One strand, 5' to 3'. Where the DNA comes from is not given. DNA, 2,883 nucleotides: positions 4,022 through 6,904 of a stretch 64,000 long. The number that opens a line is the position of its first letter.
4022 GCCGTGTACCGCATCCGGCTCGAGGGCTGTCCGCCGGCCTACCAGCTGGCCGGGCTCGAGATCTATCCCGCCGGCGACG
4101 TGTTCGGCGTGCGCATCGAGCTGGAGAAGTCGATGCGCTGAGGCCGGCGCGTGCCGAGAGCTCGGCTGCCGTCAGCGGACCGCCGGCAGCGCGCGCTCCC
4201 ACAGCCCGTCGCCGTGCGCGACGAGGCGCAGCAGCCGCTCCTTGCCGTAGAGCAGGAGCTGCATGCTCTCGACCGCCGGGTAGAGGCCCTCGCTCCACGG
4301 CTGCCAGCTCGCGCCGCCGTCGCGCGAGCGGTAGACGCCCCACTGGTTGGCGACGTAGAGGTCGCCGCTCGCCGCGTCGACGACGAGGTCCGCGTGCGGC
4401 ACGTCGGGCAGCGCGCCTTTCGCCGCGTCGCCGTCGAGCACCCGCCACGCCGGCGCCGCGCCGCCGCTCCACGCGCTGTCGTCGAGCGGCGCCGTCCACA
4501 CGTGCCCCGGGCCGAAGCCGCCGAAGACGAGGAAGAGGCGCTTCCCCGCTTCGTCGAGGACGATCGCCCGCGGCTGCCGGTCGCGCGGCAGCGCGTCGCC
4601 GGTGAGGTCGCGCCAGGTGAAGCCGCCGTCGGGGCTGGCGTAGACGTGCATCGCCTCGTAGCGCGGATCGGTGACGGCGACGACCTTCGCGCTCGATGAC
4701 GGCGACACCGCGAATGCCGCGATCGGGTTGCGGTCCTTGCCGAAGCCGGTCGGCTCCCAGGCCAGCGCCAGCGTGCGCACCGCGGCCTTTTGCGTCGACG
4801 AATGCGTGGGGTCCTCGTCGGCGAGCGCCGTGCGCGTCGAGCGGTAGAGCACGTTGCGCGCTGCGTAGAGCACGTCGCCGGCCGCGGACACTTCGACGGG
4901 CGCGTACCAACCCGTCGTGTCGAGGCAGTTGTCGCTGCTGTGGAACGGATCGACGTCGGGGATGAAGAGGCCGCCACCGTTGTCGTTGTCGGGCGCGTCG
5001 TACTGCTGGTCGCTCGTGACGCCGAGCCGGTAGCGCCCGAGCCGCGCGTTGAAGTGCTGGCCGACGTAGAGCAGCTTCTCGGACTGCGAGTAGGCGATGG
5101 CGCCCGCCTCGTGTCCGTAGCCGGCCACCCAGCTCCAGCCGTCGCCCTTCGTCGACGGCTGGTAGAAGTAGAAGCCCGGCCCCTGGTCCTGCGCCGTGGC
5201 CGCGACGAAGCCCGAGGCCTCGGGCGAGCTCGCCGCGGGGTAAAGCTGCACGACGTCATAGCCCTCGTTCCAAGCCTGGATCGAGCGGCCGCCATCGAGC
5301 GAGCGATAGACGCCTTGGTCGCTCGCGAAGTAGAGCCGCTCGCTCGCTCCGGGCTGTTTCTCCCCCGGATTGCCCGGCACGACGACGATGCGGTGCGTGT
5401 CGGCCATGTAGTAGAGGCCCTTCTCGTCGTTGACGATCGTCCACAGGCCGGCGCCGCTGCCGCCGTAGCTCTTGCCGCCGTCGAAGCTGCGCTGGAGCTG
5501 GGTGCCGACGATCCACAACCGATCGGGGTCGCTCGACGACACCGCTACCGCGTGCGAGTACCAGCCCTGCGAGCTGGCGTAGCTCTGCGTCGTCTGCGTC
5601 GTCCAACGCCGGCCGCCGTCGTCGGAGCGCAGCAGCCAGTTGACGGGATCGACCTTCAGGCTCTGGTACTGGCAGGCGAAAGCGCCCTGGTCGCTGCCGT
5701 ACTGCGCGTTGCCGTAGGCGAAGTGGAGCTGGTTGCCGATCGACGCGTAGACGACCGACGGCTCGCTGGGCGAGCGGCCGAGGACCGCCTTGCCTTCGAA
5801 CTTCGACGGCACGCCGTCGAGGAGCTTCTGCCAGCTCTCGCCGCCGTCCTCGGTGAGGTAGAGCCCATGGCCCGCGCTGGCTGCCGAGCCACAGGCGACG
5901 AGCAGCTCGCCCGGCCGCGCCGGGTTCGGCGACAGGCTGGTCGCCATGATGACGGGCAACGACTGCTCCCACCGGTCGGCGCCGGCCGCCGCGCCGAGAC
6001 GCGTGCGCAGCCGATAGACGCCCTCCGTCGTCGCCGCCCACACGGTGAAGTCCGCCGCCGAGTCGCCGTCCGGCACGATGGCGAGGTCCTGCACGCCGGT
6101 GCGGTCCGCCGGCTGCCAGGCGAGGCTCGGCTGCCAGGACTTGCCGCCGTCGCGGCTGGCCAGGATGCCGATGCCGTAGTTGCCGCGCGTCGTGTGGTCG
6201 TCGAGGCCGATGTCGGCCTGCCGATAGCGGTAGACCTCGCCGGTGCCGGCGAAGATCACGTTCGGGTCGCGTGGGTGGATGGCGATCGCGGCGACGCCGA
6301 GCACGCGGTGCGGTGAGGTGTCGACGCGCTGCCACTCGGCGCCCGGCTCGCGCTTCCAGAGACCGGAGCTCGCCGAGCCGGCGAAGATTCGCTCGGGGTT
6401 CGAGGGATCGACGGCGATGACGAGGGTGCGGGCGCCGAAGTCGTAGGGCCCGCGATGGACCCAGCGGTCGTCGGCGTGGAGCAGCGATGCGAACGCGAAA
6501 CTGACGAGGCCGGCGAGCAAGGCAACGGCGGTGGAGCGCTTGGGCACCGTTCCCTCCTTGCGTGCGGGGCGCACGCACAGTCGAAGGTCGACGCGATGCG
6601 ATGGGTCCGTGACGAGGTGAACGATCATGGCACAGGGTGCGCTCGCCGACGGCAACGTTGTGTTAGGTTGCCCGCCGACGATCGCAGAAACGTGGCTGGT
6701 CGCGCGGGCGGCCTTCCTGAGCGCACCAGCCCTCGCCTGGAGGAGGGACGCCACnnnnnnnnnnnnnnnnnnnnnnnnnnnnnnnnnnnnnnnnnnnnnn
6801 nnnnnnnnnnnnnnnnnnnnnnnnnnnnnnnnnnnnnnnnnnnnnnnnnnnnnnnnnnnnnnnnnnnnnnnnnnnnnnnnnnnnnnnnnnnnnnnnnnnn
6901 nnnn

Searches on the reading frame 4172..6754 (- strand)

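Call 6: search_protein_families(library=pfam, proteins=[window:4172-6754:-], max_evalue=0.01)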
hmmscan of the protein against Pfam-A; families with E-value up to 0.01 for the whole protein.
window:4172-6754:- (860 aa): 3 families
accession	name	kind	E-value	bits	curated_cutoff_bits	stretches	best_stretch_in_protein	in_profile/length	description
PF15902.12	Sortilin-Vps10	-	1.5e-09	37.6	33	0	113-209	28-111/446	Sortilin, neurotensin receptor 3,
PF02012.26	BNR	-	4.7e-09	35.3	27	0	808-819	1-12/12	BNR/Asp-box repeat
PF24316.1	Tli3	-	0.0099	16.7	27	0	372-403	84-115/129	T6SS Tli3 immunity protein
